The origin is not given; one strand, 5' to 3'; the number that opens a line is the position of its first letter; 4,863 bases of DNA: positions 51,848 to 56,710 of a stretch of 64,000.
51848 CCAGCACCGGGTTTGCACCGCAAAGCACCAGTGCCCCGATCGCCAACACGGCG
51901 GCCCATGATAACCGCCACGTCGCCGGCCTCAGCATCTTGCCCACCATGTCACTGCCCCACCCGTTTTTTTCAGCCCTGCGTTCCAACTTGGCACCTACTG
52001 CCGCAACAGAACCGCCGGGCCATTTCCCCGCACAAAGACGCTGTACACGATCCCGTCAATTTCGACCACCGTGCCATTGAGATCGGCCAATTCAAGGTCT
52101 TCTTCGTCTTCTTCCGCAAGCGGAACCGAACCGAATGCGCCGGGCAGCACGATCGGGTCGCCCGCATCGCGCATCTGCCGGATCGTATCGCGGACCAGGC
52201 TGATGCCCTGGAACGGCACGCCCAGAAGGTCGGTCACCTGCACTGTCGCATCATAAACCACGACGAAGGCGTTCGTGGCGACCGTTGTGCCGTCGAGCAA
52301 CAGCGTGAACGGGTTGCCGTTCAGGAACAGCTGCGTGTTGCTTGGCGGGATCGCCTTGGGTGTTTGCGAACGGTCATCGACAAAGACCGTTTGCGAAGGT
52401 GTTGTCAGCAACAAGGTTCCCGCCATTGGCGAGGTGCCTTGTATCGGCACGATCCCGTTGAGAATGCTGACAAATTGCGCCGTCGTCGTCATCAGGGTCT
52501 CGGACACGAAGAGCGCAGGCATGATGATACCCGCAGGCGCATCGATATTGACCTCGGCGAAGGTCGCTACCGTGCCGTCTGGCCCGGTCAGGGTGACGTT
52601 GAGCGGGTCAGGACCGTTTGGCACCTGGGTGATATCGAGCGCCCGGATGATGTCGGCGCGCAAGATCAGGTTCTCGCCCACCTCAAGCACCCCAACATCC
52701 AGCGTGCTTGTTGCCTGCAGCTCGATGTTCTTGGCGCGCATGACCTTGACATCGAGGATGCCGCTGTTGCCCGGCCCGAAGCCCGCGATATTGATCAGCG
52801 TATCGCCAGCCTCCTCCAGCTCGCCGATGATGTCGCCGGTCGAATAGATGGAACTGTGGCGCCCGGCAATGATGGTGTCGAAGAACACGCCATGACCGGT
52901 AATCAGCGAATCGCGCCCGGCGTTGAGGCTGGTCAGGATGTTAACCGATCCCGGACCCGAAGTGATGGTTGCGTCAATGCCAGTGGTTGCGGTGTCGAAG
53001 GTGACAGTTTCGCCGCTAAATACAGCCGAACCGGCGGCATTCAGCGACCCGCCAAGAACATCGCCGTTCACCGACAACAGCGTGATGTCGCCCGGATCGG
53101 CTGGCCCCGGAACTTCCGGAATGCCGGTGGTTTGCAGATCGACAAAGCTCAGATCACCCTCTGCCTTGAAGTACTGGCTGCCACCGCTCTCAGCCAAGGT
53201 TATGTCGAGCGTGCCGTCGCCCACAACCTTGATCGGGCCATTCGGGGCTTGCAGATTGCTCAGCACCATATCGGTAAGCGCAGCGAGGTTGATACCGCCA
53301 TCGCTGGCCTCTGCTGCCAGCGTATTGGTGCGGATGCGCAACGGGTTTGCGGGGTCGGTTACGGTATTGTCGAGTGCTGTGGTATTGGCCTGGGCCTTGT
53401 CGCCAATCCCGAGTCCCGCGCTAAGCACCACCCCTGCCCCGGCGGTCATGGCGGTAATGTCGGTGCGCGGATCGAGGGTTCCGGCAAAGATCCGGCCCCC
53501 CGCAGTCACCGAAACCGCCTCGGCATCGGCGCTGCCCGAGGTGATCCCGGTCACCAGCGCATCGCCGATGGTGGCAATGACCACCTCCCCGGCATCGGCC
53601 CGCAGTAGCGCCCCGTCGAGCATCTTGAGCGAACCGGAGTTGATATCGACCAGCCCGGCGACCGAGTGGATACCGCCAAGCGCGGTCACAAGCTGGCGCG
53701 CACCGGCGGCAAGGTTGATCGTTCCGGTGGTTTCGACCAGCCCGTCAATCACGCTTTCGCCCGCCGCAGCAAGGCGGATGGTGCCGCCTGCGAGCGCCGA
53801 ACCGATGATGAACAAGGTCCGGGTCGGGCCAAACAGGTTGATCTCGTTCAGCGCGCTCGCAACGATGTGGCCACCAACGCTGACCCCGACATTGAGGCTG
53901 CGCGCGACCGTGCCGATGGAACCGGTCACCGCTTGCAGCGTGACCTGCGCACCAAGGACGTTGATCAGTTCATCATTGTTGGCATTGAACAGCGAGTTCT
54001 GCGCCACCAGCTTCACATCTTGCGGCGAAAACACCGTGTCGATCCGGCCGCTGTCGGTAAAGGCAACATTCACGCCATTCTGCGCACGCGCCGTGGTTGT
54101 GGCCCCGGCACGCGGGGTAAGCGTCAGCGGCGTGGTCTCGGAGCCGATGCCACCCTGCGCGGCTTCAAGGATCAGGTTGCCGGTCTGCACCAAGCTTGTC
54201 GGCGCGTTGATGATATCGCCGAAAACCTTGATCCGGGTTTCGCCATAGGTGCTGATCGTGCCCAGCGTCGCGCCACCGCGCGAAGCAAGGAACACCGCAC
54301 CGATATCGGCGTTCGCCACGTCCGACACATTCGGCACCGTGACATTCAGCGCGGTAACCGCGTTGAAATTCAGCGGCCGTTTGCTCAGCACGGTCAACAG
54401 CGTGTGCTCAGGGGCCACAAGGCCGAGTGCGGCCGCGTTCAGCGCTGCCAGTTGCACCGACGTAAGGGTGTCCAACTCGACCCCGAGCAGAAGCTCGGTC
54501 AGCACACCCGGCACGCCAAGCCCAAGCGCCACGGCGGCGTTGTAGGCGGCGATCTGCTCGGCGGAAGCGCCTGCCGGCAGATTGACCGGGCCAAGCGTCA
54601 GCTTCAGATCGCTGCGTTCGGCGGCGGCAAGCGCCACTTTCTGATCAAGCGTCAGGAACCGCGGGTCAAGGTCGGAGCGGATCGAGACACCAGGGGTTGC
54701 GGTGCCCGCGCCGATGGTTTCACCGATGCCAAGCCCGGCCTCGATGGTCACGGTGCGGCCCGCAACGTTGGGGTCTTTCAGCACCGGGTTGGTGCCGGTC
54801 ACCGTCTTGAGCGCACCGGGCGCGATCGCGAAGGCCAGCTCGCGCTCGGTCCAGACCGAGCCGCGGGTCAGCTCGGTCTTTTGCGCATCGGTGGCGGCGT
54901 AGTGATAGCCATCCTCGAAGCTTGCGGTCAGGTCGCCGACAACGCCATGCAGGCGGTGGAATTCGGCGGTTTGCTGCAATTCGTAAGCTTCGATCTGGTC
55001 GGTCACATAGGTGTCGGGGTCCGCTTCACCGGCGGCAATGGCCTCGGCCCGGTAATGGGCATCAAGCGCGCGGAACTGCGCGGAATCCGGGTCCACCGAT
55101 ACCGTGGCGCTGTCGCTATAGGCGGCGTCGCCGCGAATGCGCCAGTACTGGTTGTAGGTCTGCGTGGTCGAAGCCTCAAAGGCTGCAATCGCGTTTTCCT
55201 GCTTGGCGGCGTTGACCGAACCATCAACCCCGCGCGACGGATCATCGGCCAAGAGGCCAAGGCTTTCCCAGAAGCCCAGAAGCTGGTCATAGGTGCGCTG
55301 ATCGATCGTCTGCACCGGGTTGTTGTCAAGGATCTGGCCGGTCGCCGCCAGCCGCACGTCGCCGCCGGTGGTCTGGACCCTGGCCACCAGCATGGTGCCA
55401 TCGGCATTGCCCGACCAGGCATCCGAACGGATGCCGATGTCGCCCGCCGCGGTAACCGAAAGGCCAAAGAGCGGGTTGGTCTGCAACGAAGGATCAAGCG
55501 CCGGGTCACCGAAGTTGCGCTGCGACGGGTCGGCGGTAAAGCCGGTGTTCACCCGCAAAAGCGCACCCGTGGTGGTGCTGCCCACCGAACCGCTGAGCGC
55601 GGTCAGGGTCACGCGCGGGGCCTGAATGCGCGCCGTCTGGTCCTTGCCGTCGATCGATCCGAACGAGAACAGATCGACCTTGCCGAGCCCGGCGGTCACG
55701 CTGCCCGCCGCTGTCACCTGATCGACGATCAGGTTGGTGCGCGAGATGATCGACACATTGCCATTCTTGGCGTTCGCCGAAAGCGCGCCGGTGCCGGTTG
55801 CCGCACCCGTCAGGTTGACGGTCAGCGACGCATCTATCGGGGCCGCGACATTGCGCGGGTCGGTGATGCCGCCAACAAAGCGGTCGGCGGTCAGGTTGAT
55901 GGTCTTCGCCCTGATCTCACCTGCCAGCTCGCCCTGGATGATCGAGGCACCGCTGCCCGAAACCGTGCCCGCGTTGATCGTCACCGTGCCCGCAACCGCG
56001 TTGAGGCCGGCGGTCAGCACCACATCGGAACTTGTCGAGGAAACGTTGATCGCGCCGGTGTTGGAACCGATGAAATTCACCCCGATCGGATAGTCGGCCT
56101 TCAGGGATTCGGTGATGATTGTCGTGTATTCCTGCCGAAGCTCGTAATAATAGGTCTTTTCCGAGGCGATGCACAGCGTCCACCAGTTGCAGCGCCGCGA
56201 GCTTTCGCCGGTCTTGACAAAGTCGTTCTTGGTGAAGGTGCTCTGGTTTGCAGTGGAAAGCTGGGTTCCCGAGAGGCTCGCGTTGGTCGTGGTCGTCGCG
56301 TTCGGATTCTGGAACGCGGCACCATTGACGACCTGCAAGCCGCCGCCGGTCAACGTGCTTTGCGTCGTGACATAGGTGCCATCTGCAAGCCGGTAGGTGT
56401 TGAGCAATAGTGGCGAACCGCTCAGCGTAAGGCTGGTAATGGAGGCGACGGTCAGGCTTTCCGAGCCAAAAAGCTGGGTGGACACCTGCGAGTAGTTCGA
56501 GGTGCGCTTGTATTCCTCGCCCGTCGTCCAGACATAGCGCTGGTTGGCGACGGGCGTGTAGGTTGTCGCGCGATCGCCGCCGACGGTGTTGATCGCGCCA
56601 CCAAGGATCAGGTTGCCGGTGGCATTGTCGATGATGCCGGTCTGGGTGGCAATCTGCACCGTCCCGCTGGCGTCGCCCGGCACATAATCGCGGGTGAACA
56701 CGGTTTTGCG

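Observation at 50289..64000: Giant (>4001 aa, truncated by window) filamentous exoprotein with a downstream TpsB: the only clearly accessory, uncharacterised system in the window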

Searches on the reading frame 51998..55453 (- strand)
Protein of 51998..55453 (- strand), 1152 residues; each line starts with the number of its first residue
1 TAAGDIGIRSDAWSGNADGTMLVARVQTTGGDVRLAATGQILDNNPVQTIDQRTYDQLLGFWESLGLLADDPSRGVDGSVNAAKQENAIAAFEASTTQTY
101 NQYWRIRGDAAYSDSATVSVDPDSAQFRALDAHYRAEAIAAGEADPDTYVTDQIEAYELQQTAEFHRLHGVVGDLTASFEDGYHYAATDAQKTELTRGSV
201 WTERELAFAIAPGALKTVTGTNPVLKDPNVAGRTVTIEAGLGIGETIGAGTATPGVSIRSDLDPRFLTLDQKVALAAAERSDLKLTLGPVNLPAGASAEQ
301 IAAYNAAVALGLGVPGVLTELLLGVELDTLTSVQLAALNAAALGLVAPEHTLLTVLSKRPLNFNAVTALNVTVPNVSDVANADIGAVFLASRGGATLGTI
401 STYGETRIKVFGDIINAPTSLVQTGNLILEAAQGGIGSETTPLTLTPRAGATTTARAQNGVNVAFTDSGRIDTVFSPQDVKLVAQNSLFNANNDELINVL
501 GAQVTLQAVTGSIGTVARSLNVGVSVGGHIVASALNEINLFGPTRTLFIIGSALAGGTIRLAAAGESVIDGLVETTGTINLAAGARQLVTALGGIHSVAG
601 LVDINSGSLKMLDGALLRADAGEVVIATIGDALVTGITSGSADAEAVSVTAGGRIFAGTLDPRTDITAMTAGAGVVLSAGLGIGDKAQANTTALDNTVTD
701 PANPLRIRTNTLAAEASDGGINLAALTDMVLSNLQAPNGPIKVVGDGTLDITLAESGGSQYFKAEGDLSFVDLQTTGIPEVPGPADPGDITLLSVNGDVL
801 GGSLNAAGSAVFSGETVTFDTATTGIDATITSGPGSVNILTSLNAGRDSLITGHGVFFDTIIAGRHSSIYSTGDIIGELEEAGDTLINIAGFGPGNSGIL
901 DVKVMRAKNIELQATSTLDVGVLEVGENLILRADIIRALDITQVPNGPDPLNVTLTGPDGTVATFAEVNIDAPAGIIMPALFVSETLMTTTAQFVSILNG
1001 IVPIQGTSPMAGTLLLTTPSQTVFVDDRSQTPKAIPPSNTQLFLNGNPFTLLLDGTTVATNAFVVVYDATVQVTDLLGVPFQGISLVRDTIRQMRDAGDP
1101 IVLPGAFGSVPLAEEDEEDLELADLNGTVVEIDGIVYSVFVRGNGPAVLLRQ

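Call 67: predict_structure(alignment_id=A3)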
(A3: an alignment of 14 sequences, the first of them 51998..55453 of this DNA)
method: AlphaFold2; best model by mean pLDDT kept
length: 1152 residues; sequences in the alignment: 14
mean_pLDDT: 77.7   pTM: 0.63
mean pLDDT of the five models: 77.7, 77.3, 76.9, 73.7, 71.1
residues with pLDDT >= 90: 486; 70-90: 320; 50-70: 156; < 50: 190
segments of 3 or more residues with pLDDT < 50: 12-17, 46-55, 57-85, 102-115, 171-181, 194-220, 247-252, 1076-1152
pLDDT, mean of each block of 10 residues (from residue 1): 73 45 68 82 56 49 41 43 48 52 45 53 70 83 81 78 59 45 54 44 36 41 64 87 58 58 54 62 76 81 85 82 63 78 70 66 87 71 73 88 85 85 87 85 89 87 94 87 94 71 94 88 86 96 84 96 92 97 93 94 96 95 96 96 96 94 92 96 93 81 94 96 97 95 97 96 98 92 81 97 96 97 97 96 97 97 97 97 97 91 96 95 94 93 88 93 94 93 94 92 83 90 81 71 78 81 60 48 42 38 32 31 38 38 31 28
secondary structure, 60 per line:
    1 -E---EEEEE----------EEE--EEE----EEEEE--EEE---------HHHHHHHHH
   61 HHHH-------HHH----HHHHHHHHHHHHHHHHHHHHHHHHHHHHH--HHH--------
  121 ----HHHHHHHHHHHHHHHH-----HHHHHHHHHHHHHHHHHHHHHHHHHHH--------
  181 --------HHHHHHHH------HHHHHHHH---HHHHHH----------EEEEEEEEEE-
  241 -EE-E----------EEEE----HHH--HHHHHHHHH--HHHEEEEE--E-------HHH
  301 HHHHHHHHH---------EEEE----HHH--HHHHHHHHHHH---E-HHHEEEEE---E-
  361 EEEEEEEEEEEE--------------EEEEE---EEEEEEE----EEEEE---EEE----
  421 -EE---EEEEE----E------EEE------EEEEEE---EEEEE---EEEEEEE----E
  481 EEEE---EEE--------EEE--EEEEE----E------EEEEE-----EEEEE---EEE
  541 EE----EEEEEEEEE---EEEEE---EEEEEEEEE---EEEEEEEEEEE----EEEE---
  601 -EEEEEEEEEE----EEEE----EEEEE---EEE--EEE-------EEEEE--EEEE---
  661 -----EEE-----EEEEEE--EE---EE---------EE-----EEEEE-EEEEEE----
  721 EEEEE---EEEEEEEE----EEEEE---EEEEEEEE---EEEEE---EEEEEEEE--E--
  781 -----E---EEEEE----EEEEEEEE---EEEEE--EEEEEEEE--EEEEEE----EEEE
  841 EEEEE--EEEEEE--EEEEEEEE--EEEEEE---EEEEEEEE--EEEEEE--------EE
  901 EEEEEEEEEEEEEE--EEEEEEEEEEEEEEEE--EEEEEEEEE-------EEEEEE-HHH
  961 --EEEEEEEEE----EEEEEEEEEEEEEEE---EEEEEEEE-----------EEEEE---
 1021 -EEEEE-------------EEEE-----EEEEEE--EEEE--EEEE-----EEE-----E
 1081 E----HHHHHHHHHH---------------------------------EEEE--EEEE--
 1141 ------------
elements in order (helices of 4 or more, strands of 3 or more residues): E6-10 E21-23 E26-28 E33-37 E40-42 H52-64 H79-107 H125-140 H146-172 H189-196 H203-210 H214-219 E230-239 E256-259 H269-277 E283-287 H298-309 E319-322 H332-342 E351-355 E361-372 E387-391 E395-401 E406-410 E414-416 E427-431 E443-445 E452-457 E461-465 E469-475 E480-484 E488-490 E499-501 E504-508 E520-524 E530-534 E538-542 E547-555 E559-563 E567-575 E579-589 E594-597 E602-611 E616-619 E624-628 E632-634 E637-639 E647-651 E654-657 E666-668 E674-679 E705-709 E711-716 E721-725 E729-736 E741-745 E749-756 E760-764 E768-775 E790-794 E799-806 E810-814 E817-824 E827-832 E837-845 E848-853 E856-863 E866-871 E875-882 E885-890 E899-914 E917-932 E935-943 E951-956 E963-971 E976-990 E994-1001 E1013-1017 E1022-1026 E1040-1043 E1049-1054 E1057-1060 E1063-1066 E1072-1074 H1086-1095 E1129-1132 E1135-1138

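Call 70: fold_search(model_id=the predicted structure, library=pdb)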
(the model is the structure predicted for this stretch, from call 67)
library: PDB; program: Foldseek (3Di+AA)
matches with E <= 10: 16; with E <= 0.001: 0
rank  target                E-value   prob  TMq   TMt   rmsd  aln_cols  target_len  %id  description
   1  4om9                  6.0e-01  0.09  0.14  0.16  17.9       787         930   10  X-Ray Crystal Structure of the passenger domain of Plasmid encoded toxin, an Autrotansporter Enterotoxin from enteroaggr (released 2014-03-12)
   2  9mne_B                1.4e+00  0.07  0.16  0.19  15.8       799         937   11  Crystal structure of enteropathogenic Escherichia coli EspC (released 2025-10-29)
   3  3p4g_B                2.4e+00  0.08  0.10  0.25  12.9       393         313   12  X-ray crystal structure of a hyperactive, Ca2+-dependent, beta-helical antifreeze protein from an Antarctic bacterium (released 2011-04-27)
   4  3p4g_D                4.2e+00  0.04  0.08  0.22  17.4       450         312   12  X-ray crystal structure of a hyperactive, Ca2+-dependent, beta-helical antifreeze protein from an Antarctic bacterium (released 2011-04-27)
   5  3p4g_C                4.6e+00  0.03  0.09  0.19  14.2       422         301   11  X-ray crystal structure of a hyperactive, Ca2+-dependent, beta-helical antifreeze protein from an Antarctic bacterium (released 2011-04-27)
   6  6p5t_B                4.8e+00  0.03  0.15  0.20  24.8       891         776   11  Surface-layer (S-layer) RsaA protein from Caulobacter crescentus bound to strontium and iodide (released 2020-01-15)
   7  6n2b_B                4.8e+00  0.03  0.08  0.20  29.4       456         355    9  The Crystal Structure of Caldicellulosiruptor kristjanssonii Tapirin C-terminal domain (released 2018-12-19)
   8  4i84_A                5.0e+00  0.03  0.08  0.21  14.2       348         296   12  The crystal structure of the Haemophilus influenzae HxuA secretion domain involved in the two-partner secretion pathwa (released 2013-11-13)
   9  3syj                  7.1e+00  0.03  0.15  0.18  16.0       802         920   10  Crystal structure of the Haemophilus influenzae Hap adhesin (released 2011-08-24)
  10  4peu                  7.1e+00  0.01  0.08  0.18  13.6       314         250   12  Structure of the polysaccharide lyase-like protein Cthe_2159 from C. thermocellum, native form with Calcium bound (released 2014-10-01)
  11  4wa0                  7.1e+00  0.01  0.06  0.12  32.7       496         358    9  The structure of a possible adhesin C-terminal domain from Caldicellulosiruptor kronotskyensis (released 2015-03-04)
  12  3fs8_A                7.4e+00  0.01  0.07  0.13  14.2       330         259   11  Crystal structure of QdtC, the dTDP-3-amino-3,6-dideoxy-D-glucose N-acetyl transferase from Thermoanaerobacterium ther (released 2009-02-17)
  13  1pc8_A                8.8e+00  0.01  0.02  0.07  13.5       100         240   14  Crystal Structure of a novel form of mistletoe lectin from Himalayan Viscum album L. at 3.8A resolution (released 2004-06-22)
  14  5jxx_B                9.2e+00  0.02  0.07  0.17  12.0       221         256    8  Crystal structure of UDP-N-acetylglucosamine O-acyltransferase (LpxA) from Moraxella catarrhalis RH4. (released 2017-06-14)
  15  6p5t_A                9.2e+00  0.01  0.13  0.17  25.0       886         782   11  Surface-layer (S-layer) RsaA protein from Caulobacter crescentus bound to strontium and iodide (released 2020-01-15)
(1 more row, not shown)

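Call 90: search_solved_structures(query=A3, max_evalue=1)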
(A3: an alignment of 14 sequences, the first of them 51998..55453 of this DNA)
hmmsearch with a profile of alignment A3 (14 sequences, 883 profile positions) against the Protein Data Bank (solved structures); distinct sequences matched with E-value up to 1: 0.

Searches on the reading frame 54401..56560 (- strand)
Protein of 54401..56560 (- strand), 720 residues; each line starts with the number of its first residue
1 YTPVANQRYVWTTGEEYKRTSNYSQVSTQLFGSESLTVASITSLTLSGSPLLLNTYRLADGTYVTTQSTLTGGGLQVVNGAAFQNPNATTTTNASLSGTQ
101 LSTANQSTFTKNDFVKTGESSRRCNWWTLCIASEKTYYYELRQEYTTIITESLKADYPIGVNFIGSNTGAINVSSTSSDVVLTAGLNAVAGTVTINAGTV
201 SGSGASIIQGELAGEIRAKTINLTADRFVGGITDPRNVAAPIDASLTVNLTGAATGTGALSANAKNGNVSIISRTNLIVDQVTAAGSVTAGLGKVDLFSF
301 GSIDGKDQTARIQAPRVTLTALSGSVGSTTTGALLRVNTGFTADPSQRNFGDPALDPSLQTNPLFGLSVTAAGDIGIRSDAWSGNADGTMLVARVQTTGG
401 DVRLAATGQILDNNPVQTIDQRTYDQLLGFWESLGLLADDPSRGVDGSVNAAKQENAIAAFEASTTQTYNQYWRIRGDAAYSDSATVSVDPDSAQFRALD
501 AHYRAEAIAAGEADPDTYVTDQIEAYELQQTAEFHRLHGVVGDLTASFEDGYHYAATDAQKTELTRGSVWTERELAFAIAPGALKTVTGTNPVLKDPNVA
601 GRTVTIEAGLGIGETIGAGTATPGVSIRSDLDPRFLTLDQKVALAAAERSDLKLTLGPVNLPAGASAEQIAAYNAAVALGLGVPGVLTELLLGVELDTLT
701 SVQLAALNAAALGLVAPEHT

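Call 89: search_protein_families(library=pfam, proteins=[window:54401-56560:-], max_evalue=1)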
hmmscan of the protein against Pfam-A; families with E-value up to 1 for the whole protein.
window:54401-56560:- (720 aa): 0 families
